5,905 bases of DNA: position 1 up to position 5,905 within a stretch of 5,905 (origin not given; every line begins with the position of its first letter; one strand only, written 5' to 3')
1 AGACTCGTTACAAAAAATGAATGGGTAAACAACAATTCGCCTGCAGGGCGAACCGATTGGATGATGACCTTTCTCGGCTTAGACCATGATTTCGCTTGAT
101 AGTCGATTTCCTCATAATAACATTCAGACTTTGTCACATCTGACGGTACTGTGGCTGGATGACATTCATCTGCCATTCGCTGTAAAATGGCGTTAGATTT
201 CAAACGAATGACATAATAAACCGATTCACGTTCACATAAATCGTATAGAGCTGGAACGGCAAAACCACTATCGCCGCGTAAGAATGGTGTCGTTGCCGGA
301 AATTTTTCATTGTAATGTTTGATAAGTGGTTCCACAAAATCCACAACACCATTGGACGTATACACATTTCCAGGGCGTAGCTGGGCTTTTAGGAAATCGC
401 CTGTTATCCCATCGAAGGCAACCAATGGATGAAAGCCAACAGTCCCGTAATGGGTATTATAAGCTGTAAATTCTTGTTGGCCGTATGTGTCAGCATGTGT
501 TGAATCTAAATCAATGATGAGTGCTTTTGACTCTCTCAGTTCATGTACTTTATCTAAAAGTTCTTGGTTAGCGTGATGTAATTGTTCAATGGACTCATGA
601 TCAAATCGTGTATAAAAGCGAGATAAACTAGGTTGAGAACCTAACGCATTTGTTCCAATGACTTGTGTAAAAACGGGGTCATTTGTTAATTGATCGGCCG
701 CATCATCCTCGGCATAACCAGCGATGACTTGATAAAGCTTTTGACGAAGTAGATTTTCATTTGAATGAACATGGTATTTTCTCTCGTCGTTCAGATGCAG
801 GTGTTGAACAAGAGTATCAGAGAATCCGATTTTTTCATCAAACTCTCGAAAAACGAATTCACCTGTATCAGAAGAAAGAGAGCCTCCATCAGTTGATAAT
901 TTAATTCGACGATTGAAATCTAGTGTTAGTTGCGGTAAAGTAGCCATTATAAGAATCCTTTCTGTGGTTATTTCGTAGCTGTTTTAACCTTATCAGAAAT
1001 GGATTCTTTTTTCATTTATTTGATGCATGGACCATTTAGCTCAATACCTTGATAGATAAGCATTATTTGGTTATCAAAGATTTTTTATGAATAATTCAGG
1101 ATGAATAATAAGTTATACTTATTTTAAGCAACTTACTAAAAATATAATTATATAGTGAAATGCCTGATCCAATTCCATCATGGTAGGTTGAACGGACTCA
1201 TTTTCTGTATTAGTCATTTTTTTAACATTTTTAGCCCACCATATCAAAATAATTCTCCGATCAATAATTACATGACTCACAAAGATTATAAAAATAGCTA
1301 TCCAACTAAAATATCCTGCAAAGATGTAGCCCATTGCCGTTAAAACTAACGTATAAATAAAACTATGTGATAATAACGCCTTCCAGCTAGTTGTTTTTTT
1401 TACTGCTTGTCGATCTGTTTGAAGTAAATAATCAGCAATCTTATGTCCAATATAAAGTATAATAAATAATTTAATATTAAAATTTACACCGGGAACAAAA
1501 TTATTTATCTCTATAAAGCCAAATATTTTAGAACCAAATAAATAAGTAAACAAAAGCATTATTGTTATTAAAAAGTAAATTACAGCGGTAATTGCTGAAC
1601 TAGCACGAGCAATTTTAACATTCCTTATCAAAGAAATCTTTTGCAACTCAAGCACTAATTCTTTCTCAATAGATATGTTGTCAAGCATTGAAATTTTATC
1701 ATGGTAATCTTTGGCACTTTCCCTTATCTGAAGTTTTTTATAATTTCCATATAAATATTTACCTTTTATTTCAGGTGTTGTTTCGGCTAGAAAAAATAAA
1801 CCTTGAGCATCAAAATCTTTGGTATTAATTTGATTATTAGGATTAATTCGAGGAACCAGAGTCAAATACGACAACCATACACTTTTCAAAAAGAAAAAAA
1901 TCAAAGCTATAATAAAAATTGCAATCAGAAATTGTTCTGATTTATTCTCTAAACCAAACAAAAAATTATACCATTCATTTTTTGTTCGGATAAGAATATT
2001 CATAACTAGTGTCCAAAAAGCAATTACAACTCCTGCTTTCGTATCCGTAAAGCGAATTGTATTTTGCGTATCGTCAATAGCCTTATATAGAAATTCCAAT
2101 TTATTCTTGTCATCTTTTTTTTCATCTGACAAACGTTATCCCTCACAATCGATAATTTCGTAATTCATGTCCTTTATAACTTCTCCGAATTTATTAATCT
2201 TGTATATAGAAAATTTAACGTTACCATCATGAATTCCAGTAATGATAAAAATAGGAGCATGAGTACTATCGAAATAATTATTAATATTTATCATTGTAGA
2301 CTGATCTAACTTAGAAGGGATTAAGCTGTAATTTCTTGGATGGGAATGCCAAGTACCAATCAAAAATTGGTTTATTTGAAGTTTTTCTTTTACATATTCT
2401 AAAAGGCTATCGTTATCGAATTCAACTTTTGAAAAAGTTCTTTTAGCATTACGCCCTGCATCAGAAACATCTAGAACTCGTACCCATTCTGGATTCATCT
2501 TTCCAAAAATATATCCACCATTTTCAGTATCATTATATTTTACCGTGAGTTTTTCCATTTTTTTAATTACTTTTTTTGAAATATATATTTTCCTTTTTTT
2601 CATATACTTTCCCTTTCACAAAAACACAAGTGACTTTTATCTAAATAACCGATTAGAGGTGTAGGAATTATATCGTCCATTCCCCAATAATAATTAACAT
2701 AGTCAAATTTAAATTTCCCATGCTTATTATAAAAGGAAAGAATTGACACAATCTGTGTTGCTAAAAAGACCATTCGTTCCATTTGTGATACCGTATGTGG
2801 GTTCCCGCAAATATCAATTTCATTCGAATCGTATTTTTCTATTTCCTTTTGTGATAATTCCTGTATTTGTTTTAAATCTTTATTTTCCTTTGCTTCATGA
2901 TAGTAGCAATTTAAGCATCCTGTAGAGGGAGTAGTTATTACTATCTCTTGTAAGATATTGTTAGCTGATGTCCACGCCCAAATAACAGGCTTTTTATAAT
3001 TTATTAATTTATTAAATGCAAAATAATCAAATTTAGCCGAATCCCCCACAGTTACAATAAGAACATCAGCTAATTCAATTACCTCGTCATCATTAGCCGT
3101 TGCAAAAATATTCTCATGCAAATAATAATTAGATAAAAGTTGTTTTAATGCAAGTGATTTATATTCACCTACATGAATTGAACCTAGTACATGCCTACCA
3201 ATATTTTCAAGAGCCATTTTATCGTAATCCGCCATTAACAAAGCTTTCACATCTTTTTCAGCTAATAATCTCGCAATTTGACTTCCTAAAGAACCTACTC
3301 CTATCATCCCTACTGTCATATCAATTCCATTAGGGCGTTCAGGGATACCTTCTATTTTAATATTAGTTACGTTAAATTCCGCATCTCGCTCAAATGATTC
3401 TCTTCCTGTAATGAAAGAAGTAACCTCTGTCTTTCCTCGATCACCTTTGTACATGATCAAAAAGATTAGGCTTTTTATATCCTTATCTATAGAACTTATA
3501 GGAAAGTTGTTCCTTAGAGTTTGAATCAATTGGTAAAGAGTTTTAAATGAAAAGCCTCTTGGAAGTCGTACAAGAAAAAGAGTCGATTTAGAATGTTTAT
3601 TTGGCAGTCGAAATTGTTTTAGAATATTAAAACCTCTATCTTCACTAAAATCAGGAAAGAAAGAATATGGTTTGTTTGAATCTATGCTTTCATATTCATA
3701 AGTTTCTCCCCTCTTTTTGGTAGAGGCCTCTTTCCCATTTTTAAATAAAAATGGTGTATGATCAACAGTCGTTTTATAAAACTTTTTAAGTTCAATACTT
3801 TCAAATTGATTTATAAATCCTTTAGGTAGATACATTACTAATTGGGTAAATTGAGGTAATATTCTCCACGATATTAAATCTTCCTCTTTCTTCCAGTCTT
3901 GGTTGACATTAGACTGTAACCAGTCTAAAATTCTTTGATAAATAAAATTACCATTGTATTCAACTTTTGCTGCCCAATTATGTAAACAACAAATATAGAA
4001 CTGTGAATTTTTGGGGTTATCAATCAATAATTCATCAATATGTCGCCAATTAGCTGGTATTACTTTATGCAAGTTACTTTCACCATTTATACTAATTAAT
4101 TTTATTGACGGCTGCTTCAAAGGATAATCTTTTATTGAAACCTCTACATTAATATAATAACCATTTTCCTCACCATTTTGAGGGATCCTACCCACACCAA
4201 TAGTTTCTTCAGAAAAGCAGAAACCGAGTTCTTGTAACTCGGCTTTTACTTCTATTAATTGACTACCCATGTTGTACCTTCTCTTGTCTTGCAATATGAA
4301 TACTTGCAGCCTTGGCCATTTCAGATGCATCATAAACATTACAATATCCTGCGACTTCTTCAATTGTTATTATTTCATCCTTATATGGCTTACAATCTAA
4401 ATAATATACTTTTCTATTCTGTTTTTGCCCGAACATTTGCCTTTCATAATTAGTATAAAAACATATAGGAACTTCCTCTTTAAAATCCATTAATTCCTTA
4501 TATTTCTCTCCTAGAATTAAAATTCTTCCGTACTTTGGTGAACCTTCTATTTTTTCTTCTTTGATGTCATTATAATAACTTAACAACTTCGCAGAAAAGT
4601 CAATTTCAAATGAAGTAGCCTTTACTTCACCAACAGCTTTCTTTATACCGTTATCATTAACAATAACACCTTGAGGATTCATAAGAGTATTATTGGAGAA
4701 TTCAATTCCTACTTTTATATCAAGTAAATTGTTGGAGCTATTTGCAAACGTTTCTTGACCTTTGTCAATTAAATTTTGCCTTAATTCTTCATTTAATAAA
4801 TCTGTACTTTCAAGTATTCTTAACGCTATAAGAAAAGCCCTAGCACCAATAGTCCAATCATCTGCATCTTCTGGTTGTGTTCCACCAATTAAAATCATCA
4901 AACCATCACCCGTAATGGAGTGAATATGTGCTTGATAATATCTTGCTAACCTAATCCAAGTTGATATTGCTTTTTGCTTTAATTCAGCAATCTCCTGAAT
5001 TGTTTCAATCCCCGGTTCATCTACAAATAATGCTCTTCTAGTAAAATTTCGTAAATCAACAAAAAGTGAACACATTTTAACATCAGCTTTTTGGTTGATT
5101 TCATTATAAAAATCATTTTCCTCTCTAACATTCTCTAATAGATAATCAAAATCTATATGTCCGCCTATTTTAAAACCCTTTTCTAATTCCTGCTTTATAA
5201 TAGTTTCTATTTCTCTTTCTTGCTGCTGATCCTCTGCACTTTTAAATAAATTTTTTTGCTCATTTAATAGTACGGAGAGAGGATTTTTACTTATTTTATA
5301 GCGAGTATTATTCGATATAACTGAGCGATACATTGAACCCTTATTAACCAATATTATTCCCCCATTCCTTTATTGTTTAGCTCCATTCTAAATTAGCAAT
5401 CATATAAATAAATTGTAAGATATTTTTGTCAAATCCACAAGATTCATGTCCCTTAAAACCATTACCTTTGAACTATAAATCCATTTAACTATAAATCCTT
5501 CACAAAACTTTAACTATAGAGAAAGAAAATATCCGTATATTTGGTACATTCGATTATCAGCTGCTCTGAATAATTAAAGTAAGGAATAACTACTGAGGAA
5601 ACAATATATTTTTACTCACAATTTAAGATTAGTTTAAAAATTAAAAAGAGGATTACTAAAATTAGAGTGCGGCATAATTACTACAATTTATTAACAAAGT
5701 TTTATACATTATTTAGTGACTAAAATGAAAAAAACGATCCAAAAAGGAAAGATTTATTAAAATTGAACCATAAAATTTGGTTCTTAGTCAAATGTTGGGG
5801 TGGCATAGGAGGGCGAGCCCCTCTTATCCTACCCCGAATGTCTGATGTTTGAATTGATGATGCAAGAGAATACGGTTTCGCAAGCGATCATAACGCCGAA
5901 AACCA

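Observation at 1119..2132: Unusual effector architecture: Pycsar-TM-like N-domain fused to a DUF3307-like polytopic domain, with no recognisable nucleotide sensor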

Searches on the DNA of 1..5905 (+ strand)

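Call 24: search_rna_families(source=window, threshold=gathering)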
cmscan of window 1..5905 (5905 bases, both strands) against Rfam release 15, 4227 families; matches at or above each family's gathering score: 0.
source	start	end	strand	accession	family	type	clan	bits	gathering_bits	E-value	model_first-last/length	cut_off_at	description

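Call 87: search_rna_families(source=window, start=1, end=1118, threshold=evalue, max_evalue=0.1)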
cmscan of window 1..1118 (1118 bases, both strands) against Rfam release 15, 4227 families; matches with E-value up to 0.1: 0.
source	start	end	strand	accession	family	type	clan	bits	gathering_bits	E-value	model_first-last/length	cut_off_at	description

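Call 88: search_dna_similar(query=window:1-1118:+, collection=plasmids, mode=distant, max_rows=8)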
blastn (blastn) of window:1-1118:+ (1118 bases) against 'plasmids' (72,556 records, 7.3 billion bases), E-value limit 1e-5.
Records with a match: 122; places in all: 137; records where one place covers at least 80% of the query: 1.
Best place of each record, by identity: 80-90% 1; 60-80% 121.
By first word of the organism name: Enterococcus 114; Carnobacterium 3; Priestia 1; Sporosarcina 1; Bacillus 1; Brochothrix 1; Vagococcus 1.
By predicted mobility (MOB-suite, as given by PLSDB): non-mobilizable 68; conjugative 48; mobilizable 6.
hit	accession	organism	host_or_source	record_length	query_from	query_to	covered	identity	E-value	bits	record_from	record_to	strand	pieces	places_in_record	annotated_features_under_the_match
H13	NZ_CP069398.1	Priestia megaterium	Homo sapiens,Pure culture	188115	7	1028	91%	76.3%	0e+0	765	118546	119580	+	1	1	IS1380 family transposase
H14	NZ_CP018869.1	Sporosarcina sp. P37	cell culture,Base of single tree in ...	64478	21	593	51%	71.7%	1e-76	296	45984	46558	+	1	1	none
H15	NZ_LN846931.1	Carnobacterium maltaromaticum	-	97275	312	518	19%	73.4%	1e-25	126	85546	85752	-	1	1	IS1380 family transposase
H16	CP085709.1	Bacillus sp. CMF21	single cell,soil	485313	603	768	15%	81.3%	5e-36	160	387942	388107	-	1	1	none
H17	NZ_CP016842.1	Brochothrix thermosphacta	cell culture,poultry meat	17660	336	518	16%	69.4%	1e-11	79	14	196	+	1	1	none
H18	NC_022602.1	Carnobacterium inhibens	Siberian permafrost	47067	336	518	16%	69.4%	1e-11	79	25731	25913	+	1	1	IS1380 family transposase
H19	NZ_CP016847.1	Carnobacterium maltaromaticum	cell culture,poultry meat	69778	346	518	15%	72.8%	4e-18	101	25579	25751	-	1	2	IS1380-like element IS1678 family transposase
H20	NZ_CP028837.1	Enterococcus faecalis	dairy cattle,cell culture,milk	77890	346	518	15%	72.8%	4e-18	101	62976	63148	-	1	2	IS1380-like element IS1678 family transposase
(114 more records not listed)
